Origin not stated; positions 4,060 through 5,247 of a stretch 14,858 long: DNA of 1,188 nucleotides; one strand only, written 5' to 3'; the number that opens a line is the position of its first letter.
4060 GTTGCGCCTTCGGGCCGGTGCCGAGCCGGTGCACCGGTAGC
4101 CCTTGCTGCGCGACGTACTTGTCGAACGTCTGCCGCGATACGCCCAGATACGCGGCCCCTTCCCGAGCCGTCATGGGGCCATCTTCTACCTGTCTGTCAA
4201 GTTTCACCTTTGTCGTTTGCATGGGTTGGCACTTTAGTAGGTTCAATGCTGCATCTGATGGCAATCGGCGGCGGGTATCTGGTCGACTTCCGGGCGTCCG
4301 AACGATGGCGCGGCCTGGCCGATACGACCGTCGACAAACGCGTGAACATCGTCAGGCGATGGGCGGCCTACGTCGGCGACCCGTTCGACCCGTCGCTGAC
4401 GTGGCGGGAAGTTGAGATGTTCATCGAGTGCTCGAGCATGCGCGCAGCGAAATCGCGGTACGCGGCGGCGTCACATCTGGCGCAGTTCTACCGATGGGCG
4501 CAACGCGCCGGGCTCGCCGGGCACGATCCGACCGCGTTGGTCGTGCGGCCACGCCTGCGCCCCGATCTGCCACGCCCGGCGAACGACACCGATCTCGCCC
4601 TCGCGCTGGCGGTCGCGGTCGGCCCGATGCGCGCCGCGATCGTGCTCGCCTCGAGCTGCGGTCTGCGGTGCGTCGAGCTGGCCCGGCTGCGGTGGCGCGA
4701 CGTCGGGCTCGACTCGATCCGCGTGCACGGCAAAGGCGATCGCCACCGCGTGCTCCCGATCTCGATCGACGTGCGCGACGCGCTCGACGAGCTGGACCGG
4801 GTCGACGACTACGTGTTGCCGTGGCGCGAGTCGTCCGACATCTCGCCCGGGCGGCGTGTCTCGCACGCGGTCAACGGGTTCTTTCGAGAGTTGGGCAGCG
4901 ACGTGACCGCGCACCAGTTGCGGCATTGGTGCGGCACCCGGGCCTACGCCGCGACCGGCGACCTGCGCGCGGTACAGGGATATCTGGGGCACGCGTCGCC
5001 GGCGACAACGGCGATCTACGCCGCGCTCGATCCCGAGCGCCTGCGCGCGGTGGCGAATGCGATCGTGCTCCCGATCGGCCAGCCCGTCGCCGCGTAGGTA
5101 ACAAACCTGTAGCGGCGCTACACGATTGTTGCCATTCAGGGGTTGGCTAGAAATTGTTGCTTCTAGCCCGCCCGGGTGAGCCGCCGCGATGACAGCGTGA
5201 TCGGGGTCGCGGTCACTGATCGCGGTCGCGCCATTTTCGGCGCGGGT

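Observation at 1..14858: The window is a closed circle: a complete 14.7-kb tailed-phage genome near the lower size limit for siphovirus-type phages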

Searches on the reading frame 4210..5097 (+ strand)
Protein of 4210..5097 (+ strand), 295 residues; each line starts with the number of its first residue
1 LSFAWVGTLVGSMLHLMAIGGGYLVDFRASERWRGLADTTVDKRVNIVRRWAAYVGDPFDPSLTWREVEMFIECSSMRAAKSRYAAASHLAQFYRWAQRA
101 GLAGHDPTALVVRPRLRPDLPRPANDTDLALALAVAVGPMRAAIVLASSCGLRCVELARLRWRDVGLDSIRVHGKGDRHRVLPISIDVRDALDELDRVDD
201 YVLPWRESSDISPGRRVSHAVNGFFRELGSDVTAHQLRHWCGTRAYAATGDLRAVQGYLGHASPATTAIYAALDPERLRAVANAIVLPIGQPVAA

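Call 7: search_protein_families(library=pfam, max_evalue=0.01, proteins=[window:4210-5097:+])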
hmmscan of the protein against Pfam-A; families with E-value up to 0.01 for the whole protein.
window:4210-5097:+ (295 aa): 1 family
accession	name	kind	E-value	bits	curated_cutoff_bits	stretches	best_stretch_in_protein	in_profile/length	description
PF00589.27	Phage_integrase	-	1e-20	74.7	27.1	1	141-276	25-171/172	Phage integrase family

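Call 10: search_protein_families(library=phrogs, max_evalue=0.001, proteins=[window:4210-5097:+])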
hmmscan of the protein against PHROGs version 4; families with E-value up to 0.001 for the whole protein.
window:4210-5097:+ (295 aa): 3 families
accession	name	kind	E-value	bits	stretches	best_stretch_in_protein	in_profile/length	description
phrog_1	-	integration and excision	8.8e-36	125.3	1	34-285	180-447/611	integrase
phrog_216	-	integration and excision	2.6e-28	100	1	85-284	17-235/301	integrase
phrog_7269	-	integration and excision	2.3e-07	31.7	1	220-279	16-75/89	integrase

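Call 17: find_encoding_contigs(protein=window:4210-5097:+, flank=10000, max_places=10)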
Protein window:4210-5097:+ (295 aa): no gene with exactly this product is on record in the collection.

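Call 18: search_dna_similar(query=window:4210-5097:+, collection=phages, mode=protein, max_rows=25)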
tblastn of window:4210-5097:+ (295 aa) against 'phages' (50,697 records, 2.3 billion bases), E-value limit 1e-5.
Records with a match: 480; places in all: 480; records where one place covers at least 80% of the query: 312.
Best place of each record, by identity: <60% 480.
By first word of the organism name: Mycobacterium 293; Gordonia 125; Polaribacter 17; Bacteriophage 13; Rhodococcus 7; Salmonella 4; Listeria 4; Acinetobacter 3; Thermus 3; Staphylococcus 2; and 9 more.
By host as written in the record: Mycobacterium smegmatis mc2 155 167; Gordonia terrae 3612 105; Mycobacterium smegmatis mc#155 39; - 21; Polaribacter sp. HaHaR_3_91 11; Mycobacterium smegmatis mc2155 10; Mycobacterium tuberculosis; Mycobacterium smegmatis 9; Gordonia terrae CAG3 7; and 72 more.
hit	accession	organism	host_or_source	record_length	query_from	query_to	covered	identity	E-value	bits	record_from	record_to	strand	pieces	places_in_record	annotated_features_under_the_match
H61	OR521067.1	Gordonia phage Rahul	Gordonia rubripertincta Grub38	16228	9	278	92%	36.9%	7e-20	96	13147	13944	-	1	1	19: tyrosine integrase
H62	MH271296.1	Gordonia phage Emperor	Gordonia terrae 3612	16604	5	279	93%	35.2%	2e-21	100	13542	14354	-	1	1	19: integrase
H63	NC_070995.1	Gordonia phage Emperor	Gordonia terrae 3612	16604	5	279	93%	35.2%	2e-21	100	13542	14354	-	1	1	19: integrase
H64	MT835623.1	Bacteriophage sp.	human fecal samples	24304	11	274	89%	35.5%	8e-16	83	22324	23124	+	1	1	record has no annotation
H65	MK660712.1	Gordonia phage EricDab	Gordonia neofelifaecis NRRL 59395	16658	36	279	83%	36.1%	1e-17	89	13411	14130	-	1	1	18: integrase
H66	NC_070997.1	Gordonia phage EricDab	Gordonia neofelifaecis NRRL 59395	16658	36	279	83%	36.1%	1e-17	89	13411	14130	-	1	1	18: integrase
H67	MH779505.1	Mycobacterium phage Grizzly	Mycobacterium smegmatis mc#155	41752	24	292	91%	32.5%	2e-13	76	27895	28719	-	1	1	32: integrase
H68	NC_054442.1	Mycobacterium phage Grizzly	Mycobacterium smegmatis mc#155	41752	24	292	91%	32.5%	2e-13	76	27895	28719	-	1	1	32: integrase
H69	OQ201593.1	Mycobacterium phage RitVan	Mycolicobacterium smegmatis mc^2 155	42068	24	292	91%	32.5%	1e-12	74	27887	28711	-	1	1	integrase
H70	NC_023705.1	Mycobacterium phage Liefie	Mycobacterium smegmatis mc2 155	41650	24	293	92%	32.0%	4e-13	75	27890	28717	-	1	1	32: integrase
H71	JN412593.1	Mycobacterium phage Liefie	Mycobacterium smegmatis mc2 155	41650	24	293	92%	32.0%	4e-13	75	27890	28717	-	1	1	32: integrase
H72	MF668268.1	Mycobacterium phage Aroostook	Mycobacterium smegmatis mc2 155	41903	24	293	92%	32.0%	4e-13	75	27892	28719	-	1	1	integrase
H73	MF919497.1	Mycobacterium phage Chance64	Mycobacterium smegmatis mc2 155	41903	24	293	92%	32.0%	4e-13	75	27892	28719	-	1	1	integrase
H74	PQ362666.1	Mycobacterium phage ECartman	Mycobacterium smegmatis mc2 155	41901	24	293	92%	32.0%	4e-13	75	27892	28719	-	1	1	32: tyrosine integrase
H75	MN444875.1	Mycobacterium phage Jonghyun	Mycobacterium smegmatis mc2155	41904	24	293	92%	32.0%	4e-13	75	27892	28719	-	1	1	32: tyrosine integrase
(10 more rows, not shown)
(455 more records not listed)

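Call 49: find_homologous_proteins(query=window:4246-5097:+, max_evalue=1e-20)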
Query window:4246-5097:+ (283 aa): 174 proteins with E <= 1e-20 among 8000 candidates; the best 120 are listed.
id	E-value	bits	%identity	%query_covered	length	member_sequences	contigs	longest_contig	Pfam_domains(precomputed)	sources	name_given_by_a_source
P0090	1.8e-154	531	87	96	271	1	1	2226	PF00589.28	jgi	jgi:integrase/recombinase XerD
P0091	6.3e-150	516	84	96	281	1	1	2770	PF00589.28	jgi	jgi:integrase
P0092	1.0e-125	437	71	98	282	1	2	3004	PF00589.28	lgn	-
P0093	5.1e-121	422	69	96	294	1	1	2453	PF00589.28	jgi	-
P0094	1.6e-119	417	70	94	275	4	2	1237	PF00589.28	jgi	jgi:site-specific recombinase XerC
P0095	5.9e-119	415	67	100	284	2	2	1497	PF00589.28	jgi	jgi:integrase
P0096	2.0e-118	413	72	90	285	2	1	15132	PF00589.28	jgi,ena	-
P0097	7.6e-118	411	72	91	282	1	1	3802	PF00589.28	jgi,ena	-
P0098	4.1e-116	405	100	66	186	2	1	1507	PF00589.28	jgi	jgi:integrase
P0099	7.0e-114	398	66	94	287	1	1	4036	PF00589.28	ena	-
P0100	2.1e-113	397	68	96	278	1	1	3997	PF00589.28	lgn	-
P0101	6.0e-111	388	68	92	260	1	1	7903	PF00589.28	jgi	jgi:integrase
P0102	2.5e-110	386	68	89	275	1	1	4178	PF00589.28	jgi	jgi:integrase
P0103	6.4e-110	385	65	96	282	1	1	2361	PF00589.28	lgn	-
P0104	1.3e-109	384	63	99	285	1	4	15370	PF00589.28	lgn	-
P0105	1.8e-108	380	68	89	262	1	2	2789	PF00589.28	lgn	-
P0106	1.0e-106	375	65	96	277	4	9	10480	PF00589.28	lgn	-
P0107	5.3e-106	372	66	93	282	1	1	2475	PF00589.28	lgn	-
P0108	5.8e-105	369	68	86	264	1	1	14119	PF00589.28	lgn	-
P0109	2.0e-104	367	64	97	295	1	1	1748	PF00589.28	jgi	jgi:site-specific recombinase XerD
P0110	3.4e-99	350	62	95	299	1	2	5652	PF00589.28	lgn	-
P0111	9.0e-95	335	71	77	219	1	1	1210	PF00589.28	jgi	jgi:integrase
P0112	3.9e-86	307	57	93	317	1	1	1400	PF00589.28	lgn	-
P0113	2.1e-85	305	58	91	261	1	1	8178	PF00589.28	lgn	-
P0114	8.7e-85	303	54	95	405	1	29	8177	PF00589.28,PF02899.24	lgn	-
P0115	4.5e-78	281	53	93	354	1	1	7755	PF00589.28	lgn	-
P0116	1.8e-77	279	53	95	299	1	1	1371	PF00589.28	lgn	-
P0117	3.6e-76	274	52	95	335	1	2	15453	PF00589.28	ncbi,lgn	-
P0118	2.1e-74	269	52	94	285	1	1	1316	PF00589.28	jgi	jgi:integrase/recombinase XerD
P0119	8.6e-68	247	48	95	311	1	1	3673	PF00589.28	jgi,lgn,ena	jgi:integrase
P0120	4.7e-66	241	48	94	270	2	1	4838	PF00589.28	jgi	jgi:site-specific recombinase XerD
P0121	2.4e-65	239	52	94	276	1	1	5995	PF00589.28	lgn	-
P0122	4.9e-64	235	49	92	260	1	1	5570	PF00589.28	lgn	-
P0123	1.0e-63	234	49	92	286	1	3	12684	PF00589.28,PF02899.24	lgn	-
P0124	2.8e-63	232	49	95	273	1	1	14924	PF00589.28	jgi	jgi:integrase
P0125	7.2e-63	231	48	93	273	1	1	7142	PF00589.28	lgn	-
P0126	2.6e-62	229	49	93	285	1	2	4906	PF00589.28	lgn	-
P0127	3.4e-62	228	50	93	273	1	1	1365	PF00589.28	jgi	jgi:integrase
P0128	5.0e-62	228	48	94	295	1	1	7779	PF00589.28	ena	-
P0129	5.6e-62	228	48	93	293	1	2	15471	PF00589.28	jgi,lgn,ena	jgi:integrase/recombinase XerC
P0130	9.4e-62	227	48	92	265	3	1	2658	PF00589.28,PF02899.24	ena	-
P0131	1.7e-61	226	50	91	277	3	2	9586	PF00589.28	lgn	-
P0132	3.1e-61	225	50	91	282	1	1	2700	PF00589.28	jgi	jgi:integrase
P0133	3.3e-61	225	49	96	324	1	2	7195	PF00589.28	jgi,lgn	jgi:integrase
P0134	9.4e-61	224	46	95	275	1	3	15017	PF00589.28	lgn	-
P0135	9.6e-61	224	48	94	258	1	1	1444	PF00589.28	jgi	jgi:integrase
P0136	1.4e-59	220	47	91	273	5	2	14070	PF00589.28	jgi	jgi:site-specific recombinase XerC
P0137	5.2e-59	218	47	94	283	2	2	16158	PF00589.28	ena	-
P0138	1.3e-58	217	48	92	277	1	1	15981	PF00589.28,PF02899.24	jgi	jgi:integrase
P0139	3.0e-56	209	46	93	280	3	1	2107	PF00589.28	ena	-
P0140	4.2e-56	209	47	91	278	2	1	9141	PF00589.28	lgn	-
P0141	1.5e-55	207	48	94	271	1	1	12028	PF00589.28,PF02899.24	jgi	jgi:site-specific recombinase XerD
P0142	5.6e-55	205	45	90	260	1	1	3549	PF00589.28,PF02899.24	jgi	jgi:site-specific recombinase XerD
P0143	4.3e-51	192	44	90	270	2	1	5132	PF00589.28,PF02899.24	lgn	-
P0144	7.0e-47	178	45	88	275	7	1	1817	PF00589.28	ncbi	-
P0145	1.3e-46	177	43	91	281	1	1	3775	PF00589.28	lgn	-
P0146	1.4e-46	177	39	92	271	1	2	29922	PF00589.28,PF02899.24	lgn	-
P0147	1.3e-45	174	47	86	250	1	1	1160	PF00589.28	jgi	jgi:site-specific recombinase XerD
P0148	1.7e-45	174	44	90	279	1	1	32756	PF00589.28,PF02899.24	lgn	-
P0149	2.6e-43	167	42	92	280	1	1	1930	PF00589.28,PF02899.24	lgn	-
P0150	2.6e-43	167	42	94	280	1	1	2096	PF00589.28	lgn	-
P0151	2.8e-43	166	45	84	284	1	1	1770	PF00589.28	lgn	-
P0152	4.4e-43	166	41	90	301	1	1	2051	PF00589.28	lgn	-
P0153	4.8e-43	166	41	91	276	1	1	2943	PF00589.28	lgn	-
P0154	1.0e-42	165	43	92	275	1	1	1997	PF00589.28,PF02899.24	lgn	-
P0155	1.5e-42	164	43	85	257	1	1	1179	PF00589.28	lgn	-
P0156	1.6e-42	164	41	91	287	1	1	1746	PF00589.28,PF02899.24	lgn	-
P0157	2.2e-42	163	44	84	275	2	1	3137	PF00589.28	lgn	-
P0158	3.2e-42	163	41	87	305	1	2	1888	PF00589.28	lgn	-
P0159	3.4e-42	163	42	90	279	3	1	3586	PF00589.28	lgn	-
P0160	1.9e-41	160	43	87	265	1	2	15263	PF00589.28,PF02899.24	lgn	-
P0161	4.3e-41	159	41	90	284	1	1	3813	PF00589.28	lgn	-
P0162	1.6e-40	157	40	84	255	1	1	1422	PF00589.28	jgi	jgi:integrase/recombinase XerD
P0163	5.3e-40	156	39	89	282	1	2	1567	PF00589.28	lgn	-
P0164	7.4e-40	155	39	95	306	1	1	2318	PF00589.28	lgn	-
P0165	8.2e-40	155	41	94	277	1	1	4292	PF00589.28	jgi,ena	-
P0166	9.8e-40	155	40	90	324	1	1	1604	PF00589.28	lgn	-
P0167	9.9e-40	155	40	90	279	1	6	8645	PF00589.28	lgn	-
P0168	1.7e-39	154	44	84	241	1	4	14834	PF00589.28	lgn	-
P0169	2.3e-39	154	44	80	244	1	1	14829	PF00589.28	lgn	-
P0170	2.9e-39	153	42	90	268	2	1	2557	PF00589.28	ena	-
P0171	1.3e-38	151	36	93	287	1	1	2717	PF00589.28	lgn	-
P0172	1.5e-38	151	37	91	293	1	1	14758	PF00589.28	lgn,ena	-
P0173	1.8e-38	151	40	90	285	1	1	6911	PF00589.28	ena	-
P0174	1.1e-37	148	39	87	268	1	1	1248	PF00589.28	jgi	-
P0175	2.0e-37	147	39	84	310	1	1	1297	PF00589.28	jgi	jgi:site-specific recombinase XerD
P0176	3.4e-37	146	42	89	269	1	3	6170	PF00589.28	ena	-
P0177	6.3e-37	146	38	94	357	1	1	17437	PF00589.28,PF02899.24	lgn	-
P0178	2.3e-36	144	37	90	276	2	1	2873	PF00589.28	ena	-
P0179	5.1e-36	143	40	87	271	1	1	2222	PF00589.28,PF02899.24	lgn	-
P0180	5.8e-36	142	38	97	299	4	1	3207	PF00589.28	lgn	-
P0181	2.6e-35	140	39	87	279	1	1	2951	PF00589.28,PF02899.24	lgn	-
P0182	7.1e-35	139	40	85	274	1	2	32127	PF00589.28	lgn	-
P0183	8.0e-35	139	40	74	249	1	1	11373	PF00589.28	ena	-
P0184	8.8e-35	139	44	69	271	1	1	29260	PF00589.28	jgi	jgi:integrase/recombinase XerC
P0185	9.7e-35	138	39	96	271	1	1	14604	PF00589.28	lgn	-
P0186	2.7e-34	137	39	88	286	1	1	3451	PF00589.28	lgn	-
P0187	3.3e-34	137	38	89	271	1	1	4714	PF00589.28,PF02899.24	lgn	-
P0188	1.3e-33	135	39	86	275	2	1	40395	PF00589.28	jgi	jgi:integrase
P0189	3.1e-33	134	41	84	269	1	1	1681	PF00589.28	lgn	-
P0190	3.5e-33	133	38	87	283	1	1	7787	PF00589.28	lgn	-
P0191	3.9e-33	133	39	86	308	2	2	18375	PF00589.28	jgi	-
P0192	4.4e-33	133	40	80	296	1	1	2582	PF00589.28,PF02899.24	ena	-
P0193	4.8e-33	133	41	74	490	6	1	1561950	PF00589.28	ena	-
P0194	4.8e-33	133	39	91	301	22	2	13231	PF00589.28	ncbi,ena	-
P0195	7.0e-33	132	37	87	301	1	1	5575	PF00589.28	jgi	jgi:integrase/recombinase XerC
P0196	5.8e-32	129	36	92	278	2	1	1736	PF00589.28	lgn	-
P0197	6.4e-32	129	36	89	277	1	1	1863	PF00589.28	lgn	-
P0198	9.6e-32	129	40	74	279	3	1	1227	PF00589.28,PF02899.24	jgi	jgi:integrase/recombinase XerC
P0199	2.4e-31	127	41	68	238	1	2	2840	PF00589.28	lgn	-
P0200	8.5e-31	126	41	74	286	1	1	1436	PF00589.28,PF02899.24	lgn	-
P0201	1.7e-30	125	38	83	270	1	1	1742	PF00589.28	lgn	-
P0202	6.1e-30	123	41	79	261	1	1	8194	PF00589.28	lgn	-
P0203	7.0e-30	122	35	92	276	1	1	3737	PF00589.28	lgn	-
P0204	1.1e-29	122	36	93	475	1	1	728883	PF13495.13,PF00589.28,PF02899.24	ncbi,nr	ncbi:MAG: phage integrase N-terminal SAM-like domain-containing protein [Salinibacterium sp.]|nr:pha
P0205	3.2e-29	120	35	93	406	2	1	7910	PF13495.13,PF22022.3,PF00589.28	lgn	-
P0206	6.0e-29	119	34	92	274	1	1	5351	PF00589.28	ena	-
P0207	6.0e-29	119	36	79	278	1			PF00589.28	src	-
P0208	9.0e-29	119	38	75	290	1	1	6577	PF13495.13,PF00589.28,PF02899.24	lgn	-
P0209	9.2e-29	119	35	85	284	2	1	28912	PF00589.28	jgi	jgi:integrase/recombinase XerC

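Call 50: find_encoding_contigs(protein=P0117, flank=10000, max_places=4)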
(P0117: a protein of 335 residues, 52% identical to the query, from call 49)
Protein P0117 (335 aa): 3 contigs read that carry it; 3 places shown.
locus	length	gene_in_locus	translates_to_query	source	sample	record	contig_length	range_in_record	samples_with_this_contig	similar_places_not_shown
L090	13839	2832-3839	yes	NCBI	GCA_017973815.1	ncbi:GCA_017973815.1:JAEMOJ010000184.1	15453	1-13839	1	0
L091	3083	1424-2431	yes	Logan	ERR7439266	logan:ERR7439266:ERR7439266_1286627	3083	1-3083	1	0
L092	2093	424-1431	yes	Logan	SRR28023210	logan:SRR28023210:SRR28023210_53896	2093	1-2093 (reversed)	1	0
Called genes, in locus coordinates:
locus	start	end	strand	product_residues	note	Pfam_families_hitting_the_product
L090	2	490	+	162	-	?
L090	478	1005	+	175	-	PF00589:Phage_integrase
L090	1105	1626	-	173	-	-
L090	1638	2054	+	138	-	PF12728:HTH_17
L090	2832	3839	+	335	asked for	PF00589:Phage_integrase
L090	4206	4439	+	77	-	-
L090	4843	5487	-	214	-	PF00440:TetR_N (weak)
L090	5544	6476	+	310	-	PF00135:COesterase, PF20434:BD-FAE, PF07859:Abhydrolase_3, PF00326:Peptidase_S9 (faint)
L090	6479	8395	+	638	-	PF00743:FMO-like, PF07992:Pyr_redox_2 (faint), PF13450:NAD_binding_8, PF13738:Pyr_redox_3 (faint), PF13434:Lys_Orn_oxgnase (weak)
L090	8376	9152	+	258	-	PF00106:adh_short, PF08659:KR, PF13561:adh_short_C2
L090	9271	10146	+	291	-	PF00296:Bac_luciferase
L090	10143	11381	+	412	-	PF00067:p450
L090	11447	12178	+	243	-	-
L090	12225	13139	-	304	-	PF00296:Bac_luciferase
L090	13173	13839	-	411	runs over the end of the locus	PF04909:Amidohydro_2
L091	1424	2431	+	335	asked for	PF00589:Phage_integrase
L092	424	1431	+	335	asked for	PF00589:Phage_integrase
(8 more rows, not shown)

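Call 51: find_encoding_contigs(protein=P0146, flank=10000, max_places=3)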
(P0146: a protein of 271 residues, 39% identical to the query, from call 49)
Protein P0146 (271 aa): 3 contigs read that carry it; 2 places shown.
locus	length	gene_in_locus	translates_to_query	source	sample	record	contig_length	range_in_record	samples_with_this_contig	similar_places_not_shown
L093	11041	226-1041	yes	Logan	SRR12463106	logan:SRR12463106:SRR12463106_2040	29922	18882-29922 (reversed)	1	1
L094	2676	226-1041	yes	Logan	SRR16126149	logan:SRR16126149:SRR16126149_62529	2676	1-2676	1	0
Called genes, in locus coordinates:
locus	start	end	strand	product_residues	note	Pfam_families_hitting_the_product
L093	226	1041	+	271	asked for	PF02899:Phage_int_SAM_1 (weak), PF00589:Phage_integrase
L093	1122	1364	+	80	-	-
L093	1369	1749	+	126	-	-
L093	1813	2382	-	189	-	-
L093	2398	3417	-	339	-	-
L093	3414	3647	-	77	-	-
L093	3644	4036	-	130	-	-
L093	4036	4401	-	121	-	-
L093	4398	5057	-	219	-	-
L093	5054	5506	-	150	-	-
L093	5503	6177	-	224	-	-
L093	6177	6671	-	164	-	-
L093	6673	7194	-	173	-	-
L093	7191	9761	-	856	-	-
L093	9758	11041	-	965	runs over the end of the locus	PF10145:PhageMin_Tail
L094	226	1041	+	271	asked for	PF02899:Phage_int_SAM_1 (weak), PF00589:Phage_integrase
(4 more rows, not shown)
